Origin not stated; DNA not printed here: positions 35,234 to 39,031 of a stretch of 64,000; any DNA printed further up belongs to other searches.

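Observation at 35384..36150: Valyl-tRNA synthetase fused to a histone-H1-like AKKA-repeat tail encoded by tandem DNA repeats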

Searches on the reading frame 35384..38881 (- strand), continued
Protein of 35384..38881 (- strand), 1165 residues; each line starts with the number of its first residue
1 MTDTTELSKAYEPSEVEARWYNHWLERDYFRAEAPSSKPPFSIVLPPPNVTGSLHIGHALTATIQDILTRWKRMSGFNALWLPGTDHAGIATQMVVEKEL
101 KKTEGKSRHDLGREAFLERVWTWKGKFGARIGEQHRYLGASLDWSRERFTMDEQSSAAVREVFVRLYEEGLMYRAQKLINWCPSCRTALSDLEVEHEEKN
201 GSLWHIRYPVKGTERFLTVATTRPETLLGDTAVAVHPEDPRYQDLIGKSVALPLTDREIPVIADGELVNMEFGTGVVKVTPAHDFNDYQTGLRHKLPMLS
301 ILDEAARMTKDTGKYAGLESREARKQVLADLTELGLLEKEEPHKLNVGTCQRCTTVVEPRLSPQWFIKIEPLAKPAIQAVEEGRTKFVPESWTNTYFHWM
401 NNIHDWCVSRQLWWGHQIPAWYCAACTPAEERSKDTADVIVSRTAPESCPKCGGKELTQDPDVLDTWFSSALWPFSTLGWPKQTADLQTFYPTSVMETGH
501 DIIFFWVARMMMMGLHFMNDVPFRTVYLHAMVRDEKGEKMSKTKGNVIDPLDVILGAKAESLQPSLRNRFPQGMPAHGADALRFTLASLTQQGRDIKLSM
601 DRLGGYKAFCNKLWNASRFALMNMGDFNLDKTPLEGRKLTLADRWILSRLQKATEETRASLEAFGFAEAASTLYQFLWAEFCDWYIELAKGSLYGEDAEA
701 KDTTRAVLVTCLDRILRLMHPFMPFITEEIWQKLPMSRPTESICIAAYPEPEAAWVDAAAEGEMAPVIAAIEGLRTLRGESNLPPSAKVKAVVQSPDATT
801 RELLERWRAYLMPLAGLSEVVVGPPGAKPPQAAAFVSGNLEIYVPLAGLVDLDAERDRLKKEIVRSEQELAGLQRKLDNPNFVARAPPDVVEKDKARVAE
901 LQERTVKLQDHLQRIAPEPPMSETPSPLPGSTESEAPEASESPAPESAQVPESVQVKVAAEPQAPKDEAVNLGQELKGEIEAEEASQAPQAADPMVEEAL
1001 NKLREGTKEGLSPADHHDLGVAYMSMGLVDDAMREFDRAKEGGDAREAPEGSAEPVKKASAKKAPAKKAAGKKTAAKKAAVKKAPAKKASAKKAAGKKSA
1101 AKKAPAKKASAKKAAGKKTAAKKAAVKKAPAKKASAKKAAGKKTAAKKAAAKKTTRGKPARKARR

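Call 7: find_homologous_proteins(query=window:35384-38881:-, max_evalue=1e-50)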
Query window:35384-38881:- (1165 aa): 8000 proteins with E <= 1e-50 among 8000 candidates; the best 120 are listed.
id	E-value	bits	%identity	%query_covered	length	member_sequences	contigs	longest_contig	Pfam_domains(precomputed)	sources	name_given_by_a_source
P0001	0.0e+0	2654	100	100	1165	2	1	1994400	PF09334.18,PF08264.20,PF13603.13,PF07382.17,PF00133.29,PF10458.15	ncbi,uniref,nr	ncbi:valine--tRNA ligase [Corallococcus exiguus]|uniref:valine--tRNA ligase n=1 Tax=Corallococcus ex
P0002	0.0e+0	2588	98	100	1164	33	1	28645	PF09334.18,PF08264.20,PF13603.13,PF07382.17,PF00133.29,PF10458.15,PF02095.22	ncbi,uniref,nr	ncbi:valine--tRNA ligase [Corallococcus exiguus]|uniref:valine--tRNA ligase n=1 Tax=Corallococcus ex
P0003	0.0e+0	2565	96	100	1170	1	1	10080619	PF09334.18,PF08264.20,PF13603.13,PF07382.17,PF00133.29,PF10458.15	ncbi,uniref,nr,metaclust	ncbi:valyl-tRNA synthetase [Corallococcus coralloides DSM 2259]|uniref:Valine--tRNA ligase n=1 Tax=C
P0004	0.0e+0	2519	97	90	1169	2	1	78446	PF09334.18,PF08264.20,PF13603.13,PF07382.17,PF00133.29,PF10458.15,PF02095.22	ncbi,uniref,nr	ncbi:valine--tRNA ligase [Corallococcus sp. CA049B]|uniref:valine--tRNA ligase n=1 Tax=Corallococcus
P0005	0.0e+0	2501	96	90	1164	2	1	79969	PF09334.18,PF08264.20,PF13603.13,PF07382.17,PF00133.29,PF10458.15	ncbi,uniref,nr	ncbi:valine--tRNA ligase [Corallococcus carmarthensis]|uniref:Valine--tRNA ligase n=1 Tax=Corallococ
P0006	0.0e+0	2479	95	91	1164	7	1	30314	PF09334.18,PF08264.20,PF13603.13,PF07382.17,PF00133.29,PF10458.15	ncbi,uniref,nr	ncbi:valine--tRNA ligase [Corallococcus aberystwythensis]|uniref:Valine--tRNA ligase n=1 Tax=Corallo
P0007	0.0e+0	2366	92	91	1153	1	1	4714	PF09334.18,PF08264.20,PF13603.13,PF07382.17,PF00133.29,PF10458.15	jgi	jgi:valyl-tRNA synthetase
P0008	0.0e+0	2256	86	100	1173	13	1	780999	PF09334.18,PF08264.20,PF13603.13,PF07382.17,PF00133.29,PF10458.15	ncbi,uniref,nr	ncbi:valine--tRNA ligase [Corallococcus sp. bb12-1]|uniref:valine--tRNA ligase n=1 Tax=Corallococcus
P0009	0.0e+0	2051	83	90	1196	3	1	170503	PF09334.18,PF08264.20,PF13603.13,PF00133.29,PF10458.15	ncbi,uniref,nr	ncbi:valine--tRNA ligase [Corallococcus sp. M34]|uniref:valine--tRNA ligase n=1 Tax=Citreicoccus inh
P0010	0.0e+0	2017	80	94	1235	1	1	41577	PF09334.18,PF08264.20,PF13603.13,PF00133.29,PF10458.15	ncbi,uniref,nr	ncbi:valine--tRNA ligase [Myxococcus sp. RHSTA-1-4]|uniref:valine--tRNA ligase n=1 Tax=Myxococcus sp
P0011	0.0e+0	1994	80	90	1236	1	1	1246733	PF09334.18,PF08264.20,PF13603.13,PF00133.29,PF10458.15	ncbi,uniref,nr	ncbi:valine--tRNA ligase [Pyxidicoccus xibeiensis]|uniref:valine--tRNA ligase n=1 Tax=Pyxidicoccus x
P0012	0.0e+0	1982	76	97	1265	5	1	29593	PF09334.18,PF08264.20,PF13603.13,PF00133.29,PF10458.15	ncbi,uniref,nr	ncbi:valine--tRNA ligase [Myxococcus llanfairpwllgwyngyllgogerychwyrndrobwllllantysiliogogogochensis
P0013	0.0e+0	1980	77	96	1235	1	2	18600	PF09334.18,PF08264.20,PF13603.13,PF00133.29,PF10458.15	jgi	jgi:valyl-tRNA synthetase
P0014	0.0e+0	1978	77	98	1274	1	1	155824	PF09334.18,PF08264.20,PF13603.13,PF00133.29,PF10458.15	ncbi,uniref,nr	ncbi:valine--tRNA ligase [Myxococcus stipitatus]|uniref:valine--tRNA ligase n=1 Tax=Myxococcus stipi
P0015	0.0e+0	1978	78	94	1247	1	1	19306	PF09334.18,PF08264.20,PF13603.13,PF00133.29,PF10458.15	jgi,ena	-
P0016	0.0e+0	1976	77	93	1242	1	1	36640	PF09334.18,PF08264.20,PF13603.13,PF00133.29,PF10458.15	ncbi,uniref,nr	ncbi:valine--tRNA ligase [Myxococcus sp. K15C18031901]|uniref:valine--tRNA ligase n=1 Tax=Myxococcus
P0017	0.0e+0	1976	-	-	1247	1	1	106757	PF09334.18,PF08264.20,PF13603.13,PF00133.29,PF10458.15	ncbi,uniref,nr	ncbi:valine--tRNA ligase [Myxococcus qinghaiensis]|uniref:valine--tRNA ligase n=1 Tax=Myxococcus qin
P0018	0.0e+0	1974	75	92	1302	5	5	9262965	PF09334.18,PF08264.20,PF13603.13,PF07382.17,PF00133.29,PF10458.15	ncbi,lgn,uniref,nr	ncbi:valine--tRNA ligase [Myxococcus xanthus]|uniref:valine--tRNA ligase n=1 Tax=Myxococcus xanthus 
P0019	0.0e+0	1973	79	92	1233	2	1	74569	PF09334.18,PF08264.20,PF13603.13,PF00133.29,PF10458.15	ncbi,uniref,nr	ncbi:valine--tRNA ligase [Myxococcus sp. AM011]|uniref:valine--tRNA ligase n=1 Tax=Myxococcus sp. AM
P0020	0.0e+0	1971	77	97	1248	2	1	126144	PF09334.18,PF08264.20,PF13603.13,PF00133.29,PF10458.15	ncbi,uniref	ncbi:valine--tRNA ligase [Myxococcus fulvus]|uniref:valine--tRNA ligase n=1 Tax=Myxococcus fulvus Ta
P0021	0.0e+0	1966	77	97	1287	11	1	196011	PF09334.18,PF08264.20,PF13603.13,PF00133.29,PF10458.15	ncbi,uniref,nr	ncbi:valine--tRNA ligase [Myxococcus fulvus]|uniref:valine--tRNA ligase n=1 Tax=Myxococcus fulvus Ta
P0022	0.0e+0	1966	78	94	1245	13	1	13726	PF09334.18,PF08264.20,PF13603.13,PF00133.29,PF10458.15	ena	-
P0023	0.0e+0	1956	75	92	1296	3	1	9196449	PF09334.18,PF08264.20,PF13603.13,PF00133.29,PF10458.15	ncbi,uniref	ncbi:valine--tRNA ligase [Myxococcus virescens]|uniref:valine--tRNA ligase n=1 Tax=Myxococcus viresc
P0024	0.0e+0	1955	75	97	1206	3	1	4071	PF09334.18,PF08264.20,PF13603.13,PF00133.29,PF10458.15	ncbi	ncbi:valine--tRNA ligase, partial [Myxococcus sp. 1LA]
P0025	0.0e+0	1953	72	100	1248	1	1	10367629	PF09334.18,PF08264.20,PF13603.13,PF00133.29,PF10458.15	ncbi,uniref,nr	ncbi:valine--tRNA ligase [Myxococcus landrumensis]|uniref:Valine--tRNA ligase n=1 Tax=Myxococcus lan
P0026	0.0e+0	1952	74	97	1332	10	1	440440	PF09334.18,PF08264.20,PF13603.13,PF00133.29,PF10458.15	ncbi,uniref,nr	ncbi:valine--tRNA ligase [Myxococcus sp. AM010]|uniref:valine--tRNA ligase n=1 Tax=Myxococcus sp. AM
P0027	0.0e+0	1950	77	93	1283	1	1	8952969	PF09334.18,PF08264.20,PF13603.13,PF00133.29,PF10458.15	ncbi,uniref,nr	ncbi:valine--tRNA ligase [Myxococcus xanthus]|uniref:valine--tRNA ligase n=1 Tax=Myxococcus xanthus 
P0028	0.0e+0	1950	76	93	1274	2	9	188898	PF09334.18,PF08264.20,PF13603.13,PF00133.29,PF10458.15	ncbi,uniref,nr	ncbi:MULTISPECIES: valine--tRNA ligase [Myxococcus]|uniref:valine--tRNA ligase n=1 Tax=Myxococcus Ta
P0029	0.0e+0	1947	79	92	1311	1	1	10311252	PF09334.18,PF08264.20,PF13603.13,PF00133.29,PF10458.15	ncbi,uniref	ncbi:valine--tRNA ligase [Myxococcus stipitatus]|uniref:valine--tRNA ligase n=1 Tax=Myxococcus stipi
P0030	0.0e+0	1942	75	90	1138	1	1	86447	PF09334.18,PF08264.20,PF13603.13,PF07382.17,PF00133.29,PF10458.15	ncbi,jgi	jgi:valyl-tRNA synthetase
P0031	0.0e+0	1942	75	90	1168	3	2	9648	PF09334.18,PF08264.20,PF13603.13,PF07382.17,PF00133.29,PF10458.15,PF02095.22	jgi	jgi:valyl-tRNA synthetase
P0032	0.0e+0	1936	76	90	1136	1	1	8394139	PF09334.18,PF08264.20,PF13603.13,PF00133.29,PF10458.15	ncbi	ncbi:valine--tRNA ligase [Myxococcaceae bacterium GXIMD 01537]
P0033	0.0e+0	1930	77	94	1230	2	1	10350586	PF09334.18,PF08264.20,PF13603.13,PF00133.29,PF10458.15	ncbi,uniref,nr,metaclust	ncbi:valyl-tRNA synthetase [Myxococcus stipitatus DSM 14675]|uniref:Valine--tRNA ligase n=1 Tax=Myxo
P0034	0.0e+0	1908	74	91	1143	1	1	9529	PF09334.18,PF08264.20,PF13603.13,PF07382.17,PF00133.29,PF10458.15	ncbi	-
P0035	0.0e+0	1882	72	90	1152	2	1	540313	PF09334.18,PF08264.20,PF13603.13,PF07382.17,PF00133.29,PF10458.15,PF02095.22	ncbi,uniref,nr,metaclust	ncbi:valine--tRNA ligase [Hyalangium minutum]|uniref:Valine--tRNA ligase n=1 Tax=Hyalangium minutum 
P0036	0.0e+0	1859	72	90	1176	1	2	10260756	PF09334.18,PF08264.20,PF13603.13,PF00133.29,PF10458.15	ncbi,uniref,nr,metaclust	ncbi:valine--tRNA ligase [Stigmatella aurantiaca]|uniref:Valine--tRNA ligase n=1 Tax=Stigmatella aur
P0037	0.0e+0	1859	72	90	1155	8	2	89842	PF09334.18,PF08264.20,PF13603.13,PF07382.17,PF00133.29,PF10458.15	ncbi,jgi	jgi:valyl-tRNA synthetase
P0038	0.0e+0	1849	73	90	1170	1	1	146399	PF09334.18,PF08264.20,PF13603.13,PF00133.29,PF10458.15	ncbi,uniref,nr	ncbi:valine--tRNA ligase [Hyalangium rubrum]|uniref:Valine--tRNA ligase n=1 Tax=Hyalangium rubrum Ta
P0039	0.0e+0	1842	72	95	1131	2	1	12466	PF09334.18,PF08264.20,PF13603.13,PF07382.17,PF00133.29,PF10458.15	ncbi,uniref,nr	ncbi:valine--tRNA ligase [Hyalangium sp.]|uniref:valine--tRNA ligase n=1 Tax=Hyalangium sp. TaxID=20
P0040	0.0e+0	1841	73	92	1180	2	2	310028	PF09334.18,PF08264.20,PF13603.13,PF00133.29,PF10458.15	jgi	jgi:valyl-tRNA synthetase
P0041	0.0e+0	1834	72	89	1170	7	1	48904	PF09334.18,PF08264.20,PF13603.13,PF07382.17,PF00133.29,PF10458.15,PF02095.22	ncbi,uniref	ncbi:MAG: valine--tRNA ligase [Hyalangium sp.]|uniref:valine--tRNA ligase n=1 Tax=Hyalangium sp. Tax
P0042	0.0e+0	1829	72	94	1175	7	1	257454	PF09334.18,PF08264.20,PF13603.13,PF07382.17,PF00133.29,PF10458.15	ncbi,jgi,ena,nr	ncbi:MAG TPA: valine--tRNA ligase [Myxococcaceae bacterium]|nr:valine--tRNA ligase [Myxococcaceae ba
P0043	0.0e+0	1828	72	92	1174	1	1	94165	PF09334.18,PF08264.20,PF13603.13,PF07382.17,PF00133.29,PF10458.15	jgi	jgi:valyl-tRNA synthetase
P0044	0.0e+0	1821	82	81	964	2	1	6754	PF09334.18,PF08264.20,PF13603.13,PF00133.29,PF10458.15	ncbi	ncbi:valine--tRNA ligase, partial [Pyxidicoccus fallax]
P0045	0.0e+0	1817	69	97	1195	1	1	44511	PF09334.18,PF08264.20,PF13603.13,PF00133.29,PF10458.15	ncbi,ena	-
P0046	0.0e+0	1816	-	-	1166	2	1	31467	PF09334.18,PF08264.20,PF13603.13,PF07382.17,PF00133.29,PF10458.15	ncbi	-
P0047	0.0e+0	1798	76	82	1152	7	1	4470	PF09334.18,PF08264.20,PF13603.13,PF07382.17,PF00133.29,PF10458.15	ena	-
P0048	0.0e+0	1779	72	89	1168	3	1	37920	PF09334.18,PF08264.20,PF13603.13,PF00133.29,PF10458.15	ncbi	-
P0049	0.0e+0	1764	73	89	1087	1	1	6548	PF09334.18,PF08264.20,PF13603.13,PF00133.29,PF10458.15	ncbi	ncbi:MAG: valine--tRNA ligase [Myxococcaceae bacterium]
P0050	0.0e+0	1759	72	89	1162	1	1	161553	PF09334.18,PF08264.20,PF13603.13,PF00133.29,PF10458.15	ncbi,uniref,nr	ncbi:valine--tRNA ligase [Aggregicoccus sp. 17bor-14]|uniref:valine--tRNA ligase n=1 Tax=Myxococcace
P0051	0.0e+0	1756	70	91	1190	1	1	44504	PF09334.18,PF08264.20,PF13603.13,PF00133.29,PF10458.15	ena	-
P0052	0.0e+0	1755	68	97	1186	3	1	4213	PF09334.18,PF08264.20,PF13603.13,PF00133.29,PF10458.15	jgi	jgi:valyl-tRNA synthetase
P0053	0.0e+0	1750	70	89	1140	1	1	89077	PF09334.18,PF08264.20,PF13603.13,PF07382.17,PF00133.29,PF10458.15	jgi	jgi:valyl-tRNA synthetase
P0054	0.0e+0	1749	72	89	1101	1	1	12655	PF09334.18,PF08264.20,PF13603.13,PF00133.29,PF10458.15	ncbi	-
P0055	0.0e+0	1745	70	89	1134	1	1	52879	PF09334.18,PF08264.20,PF13603.13,PF00133.29,PF10458.15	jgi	jgi:valyl-tRNA synthetase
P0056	0.0e+0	1740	67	97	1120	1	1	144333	PF09334.18,PF08264.20,PF13603.13,PF00133.29,PF10458.15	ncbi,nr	ncbi:MAG: valine--tRNA ligase [Myxococcaceae bacterium]|nr:valine--tRNA ligase [Myxococcaceae bacter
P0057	0.0e+0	1737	71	89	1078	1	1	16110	PF09334.18,PF08264.20,PF13603.13,PF00133.29,PF10458.15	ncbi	ncbi:MAG: valine--tRNA ligase [Myxococcota bacterium]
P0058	0.0e+0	1734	-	-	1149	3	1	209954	PF09334.18,PF08264.20,PF13603.13,PF07382.17,PF00133.29,PF10458.15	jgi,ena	-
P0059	0.0e+0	1733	-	-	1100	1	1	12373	PF09334.18,PF08264.20,PF13603.13,PF00133.29,PF10458.15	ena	-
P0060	0.0e+0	1726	69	91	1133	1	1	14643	PF09334.18,PF08264.20,PF13603.13,PF00133.29,PF10458.15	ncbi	-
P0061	0.0e+0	1716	70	89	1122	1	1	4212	PF09334.18,PF08264.20,PF13603.13,PF00133.29,PF10458.15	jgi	jgi:valyl-tRNA synthetase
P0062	0.0e+0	1709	-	-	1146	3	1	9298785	PF09334.18,PF08264.20,PF13603.13,PF07382.17,PF00133.29,PF10458.15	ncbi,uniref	ncbi:valine--tRNA ligase [Melittangium boletus]|uniref:valine--tRNA ligase n=1 Tax=Melittangium bole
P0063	0.0e+0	1707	69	93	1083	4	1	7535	PF09334.18,PF08264.20,PF13603.13,PF00133.29,PF10458.15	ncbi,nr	ncbi:MAG: valine--tRNA ligase, partial [Myxococcaceae bacterium]|nr:valine--tRNA ligase [Myxococcace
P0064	0.0e+0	1700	73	85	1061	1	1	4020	PF09334.18,PF08264.20,PF13603.13,PF00133.29,PF10458.15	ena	-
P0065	0.0e+0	1697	70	91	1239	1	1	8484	PF09334.18,PF08264.20,PF13603.13,PF00133.29,PF10458.15,PF02389.21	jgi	-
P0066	0.0e+0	1696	71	89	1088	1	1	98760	PF09334.18,PF08264.20,PF13603.13,PF00133.29,PF10458.15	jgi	jgi:valyl-tRNA synthetase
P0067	0.0e+0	1695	67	96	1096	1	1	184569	PF09334.18,PF08264.20,PF13603.13,PF00133.29,PF10458.15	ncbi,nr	ncbi:MAG: valine--tRNA ligase [Myxococcales bacterium]|nr:valine--tRNA ligase [Myxococcales bacteriu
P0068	0.0e+0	1693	70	89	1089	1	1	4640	PF09334.18,PF08264.20,PF13603.13,PF00133.29,PF10458.15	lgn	-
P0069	0.0e+0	1673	70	89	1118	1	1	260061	PF09334.18,PF08264.20,PF13603.13,PF00133.29,PF10458.15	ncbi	-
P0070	0.0e+0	1668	77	79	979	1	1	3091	PF09334.18,PF08264.20,PF13603.13,PF00133.29,PF10458.15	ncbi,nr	ncbi:MAG TPA: valine--tRNA ligase, partial [Myxococcaceae bacterium]|nr:valine--tRNA ligase [Myxococ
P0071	0.0e+0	1666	66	94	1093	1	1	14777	PF09334.18,PF08264.20,PF13603.13,PF00133.29,PF10458.15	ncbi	-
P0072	0.0e+0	1663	77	78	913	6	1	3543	PF09334.18,PF08264.20,PF13603.13,PF00133.29,PF10458.15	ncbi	ncbi:MAG TPA: valine--tRNA ligase, partial [Archangium sp.]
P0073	0.0e+0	1656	67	98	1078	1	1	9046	PF09334.18,PF08264.20,PF13603.13,PF00133.29,PF10458.15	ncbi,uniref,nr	ncbi:valine--tRNA ligase [Archangium sp.]|uniref:valine--tRNA ligase n=1 Tax=Archangium sp. TaxID=18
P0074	0.0e+0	1650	75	80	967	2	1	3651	PF09334.18,PF08264.20,PF13603.13,PF00133.29,PF10458.15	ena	-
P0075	0.0e+0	1647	67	90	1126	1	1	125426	PF09334.18,PF08264.20,PF13603.13,PF00133.29,PF10458.15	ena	-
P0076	0.0e+0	1643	66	93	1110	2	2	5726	PF09334.18,PF08264.20,PF13603.13,PF00133.29,PF10458.15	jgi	-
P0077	0.0e+0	1634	65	93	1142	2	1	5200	PF09334.18,PF08264.20,PF13603.13,PF07382.17,PF00133.29,PF10458.15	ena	-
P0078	0.0e+0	1608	67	90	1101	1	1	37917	PF09334.18,PF08264.20,PF13603.13,PF00133.29,PF10458.15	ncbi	-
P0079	0.0e+0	1603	66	92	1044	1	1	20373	PF09334.18,PF08264.20,PF13603.13,PF00133.29,PF10458.15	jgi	jgi:valyl-tRNA synthetase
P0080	0.0e+0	1587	75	78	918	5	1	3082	PF09334.18,PF08264.20,PF13603.13,PF00133.29,PF10458.15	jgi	-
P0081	0.0e+0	1586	66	90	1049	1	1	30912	PF09334.18,PF08264.20,PF13603.13,PF00133.29,PF10458.15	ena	-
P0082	0.0e+0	1586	74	78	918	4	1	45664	PF09334.18,PF08264.20,PF13603.13,PF00133.29,PF10458.15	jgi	jgi:valyl-tRNA synthetase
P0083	0.0e+0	1573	66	91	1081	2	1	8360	PF09334.18,PF08264.20,PF13603.13,PF00133.29,PF10458.15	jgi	-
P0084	0.0e+0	1572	67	89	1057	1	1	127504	PF09334.18,PF08264.20,PF13603.13,PF00133.29,PF10458.15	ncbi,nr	ncbi:MAG: valine--tRNA ligase [Myxococcaceae bacterium]|nr:valine--tRNA ligase [Myxococcaceae bacter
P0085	0.0e+0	1550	65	90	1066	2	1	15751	PF09334.18,PF08264.20,PF13603.13,PF00133.29,PF10458.15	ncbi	-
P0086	0.0e+0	1549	66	89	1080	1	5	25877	PF09334.18,PF08264.20,PF13603.13,PF00133.29,PF10458.15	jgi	jgi:valyl-tRNA synthetase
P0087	0.0e+0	1546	71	80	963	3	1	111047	PF09334.18,PF08264.20,PF13603.13,PF00133.29,PF10458.15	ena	-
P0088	0.0e+0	1543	67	88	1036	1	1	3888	PF09334.18,PF08264.20,PF13603.13,PF00133.29,PF10458.15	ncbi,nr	ncbi:MAG: Valyl-tRNA synthetase, partial [Myxococcaceae bacterium]|nr:Valyl-tRNA synthetase [Myxococ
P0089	0.0e+0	1543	66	89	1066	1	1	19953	PF09334.18,PF08264.20,PF13603.13,PF00133.29,PF10458.15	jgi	jgi:valyl-tRNA synthetase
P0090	0.0e+0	1541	70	79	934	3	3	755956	PF09334.18,PF08264.20,PF13603.13,PF00133.29,PF10458.15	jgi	-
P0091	0.0e+0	1534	65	91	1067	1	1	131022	PF09334.18,PF08264.20,PF13603.13,PF00133.29,PF10458.15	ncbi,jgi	jgi:valyl-tRNA synthetase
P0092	0.0e+0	1533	65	89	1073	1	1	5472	PF09334.18,PF08264.20,PF13603.13,PF00133.29,PF10458.15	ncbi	-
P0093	0.0e+0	1532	71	78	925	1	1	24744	PF09334.18,PF08264.20,PF13603.13,PF00133.29,PF10458.15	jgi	jgi:valyl-tRNA synthetase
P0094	0.0e+0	1525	70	78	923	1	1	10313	PF09334.18,PF08264.20,PF13603.13,PF00133.29,PF10458.15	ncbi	-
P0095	0.0e+0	1522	63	97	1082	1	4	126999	PF09334.18,PF08264.20,PF13603.13,PF00133.29,PF10458.15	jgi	jgi:valyl-tRNA synthetase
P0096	0.0e+0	1519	70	79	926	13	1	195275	PF09334.18,PF08264.20,PF13603.13,PF00133.29,PF10458.15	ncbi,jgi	-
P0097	0.0e+0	1518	71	78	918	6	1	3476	PF09334.18,PF08264.20,PF13603.13,PF00133.29,PF10458.15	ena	-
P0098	0.0e+0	1517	70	79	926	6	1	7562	PF09334.18,PF08264.20,PF13603.13,PF00133.29,PF10458.15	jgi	jgi:valyl-tRNA synthetase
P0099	0.0e+0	1517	70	79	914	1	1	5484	PF09334.18,PF08264.20,PF13603.13,PF00133.29,PF10458.15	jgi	jgi:valyl-tRNA synthetase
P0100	0.0e+0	1516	70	79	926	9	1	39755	PF09334.18,PF08264.20,PF13603.13,PF00133.29,PF10458.15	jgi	-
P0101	0.0e+0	1516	70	79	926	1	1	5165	PF09334.18,PF08264.20,PF13603.13,PF00133.29,PF10458.15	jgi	jgi:valyl-tRNA synthetase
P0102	0.0e+0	1515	64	91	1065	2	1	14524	PF09334.18,PF08264.20,PF13603.13,PF00133.29,PF10458.15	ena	-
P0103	0.0e+0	1513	70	78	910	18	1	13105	PF09334.18,PF08264.20,PF13603.13,PF00133.29,PF10458.15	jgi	jgi:valyl-tRNA synthetase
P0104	0.0e+0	1512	65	89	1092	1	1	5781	PF09334.18,PF08264.20,PF13603.13,PF00133.29,PF10458.15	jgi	jgi:valyl-tRNA synthetase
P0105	0.0e+0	1512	65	89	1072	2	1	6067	PF09334.18,PF08264.20,PF13603.13,PF00133.29,PF10458.15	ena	-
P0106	0.0e+0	1511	65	89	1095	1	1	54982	PF09334.18,PF08264.20,PF13603.13,PF00133.29,PF10458.15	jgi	jgi:valyl-tRNA synthetase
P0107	0.0e+0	1508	70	78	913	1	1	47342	PF09334.18,PF08264.20,PF13603.13,PF00133.29,PF10458.15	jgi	jgi:valyl-tRNA synthetase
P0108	0.0e+0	1506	65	88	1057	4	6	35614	PF09334.18,PF08264.20,PF13603.13,PF00133.29,PF10458.15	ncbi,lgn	ncbi:MAG: valine--tRNA ligase [Myxococcaceae bacterium]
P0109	0.0e+0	1504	65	90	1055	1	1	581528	PF09334.18,PF08264.20,PF13603.13,PF00133.29,PF10458.15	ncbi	ncbi:MAG: valine--tRNA ligase [Myxococcaceae bacterium]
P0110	0.0e+0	1504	70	79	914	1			PF09334.18,PF08264.20,PF13603.13,PF00133.29,PF10458.15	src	-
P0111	0.0e+0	1502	65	89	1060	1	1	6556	PF09334.18,PF08264.20,PF13603.13,PF00133.29,PF10458.15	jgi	jgi:valyl-tRNA synthetase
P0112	0.0e+0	1501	69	79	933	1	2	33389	PF09334.18,PF08264.20,PF13603.13,PF00133.29,PF10458.15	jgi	jgi:valyl-tRNA synthetase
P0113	0.0e+0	1501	64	93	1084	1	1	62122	PF09334.18,PF08264.20,PF13603.13,PF00133.29,PF10458.15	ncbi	ncbi:MAG: valine--tRNA ligase [Myxococcota bacterium]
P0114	0.0e+0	1498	70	78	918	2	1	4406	PF09334.18,PF08264.20,PF13603.13,PF00133.29,PF10458.15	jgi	jgi:valyl-tRNA synthetase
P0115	0.0e+0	1495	60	95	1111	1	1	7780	PF09334.18,PF08264.20,PF13603.13,PF00133.29,PF10458.15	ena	-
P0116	0.0e+0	1495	65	89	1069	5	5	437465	PF09334.18,PF08264.20,PF13603.13,PF00133.29,PF10458.15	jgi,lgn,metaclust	jgi:valyl-tRNA synthetase|metaclust:\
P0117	0.0e+0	1493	70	78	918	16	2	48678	PF09334.18,PF08264.20,PF13603.13,PF00133.29,PF10458.15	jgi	jgi:valyl-tRNA synthetase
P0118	0.0e+0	1493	70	78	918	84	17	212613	PF09334.18,PF08264.20,PF13603.13,PF00133.29,PF10458.15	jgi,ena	jgi:valyl-tRNA synthetase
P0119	0.0e+0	1492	70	77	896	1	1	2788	PF09334.18,PF08264.20,PF13603.13,PF00133.29,PF10458.15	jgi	jgi:valyl-tRNA synthetase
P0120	0.0e+0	1491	69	78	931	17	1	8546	PF09334.18,PF08264.20,PF13603.13,PF00133.29,PF10458.15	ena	-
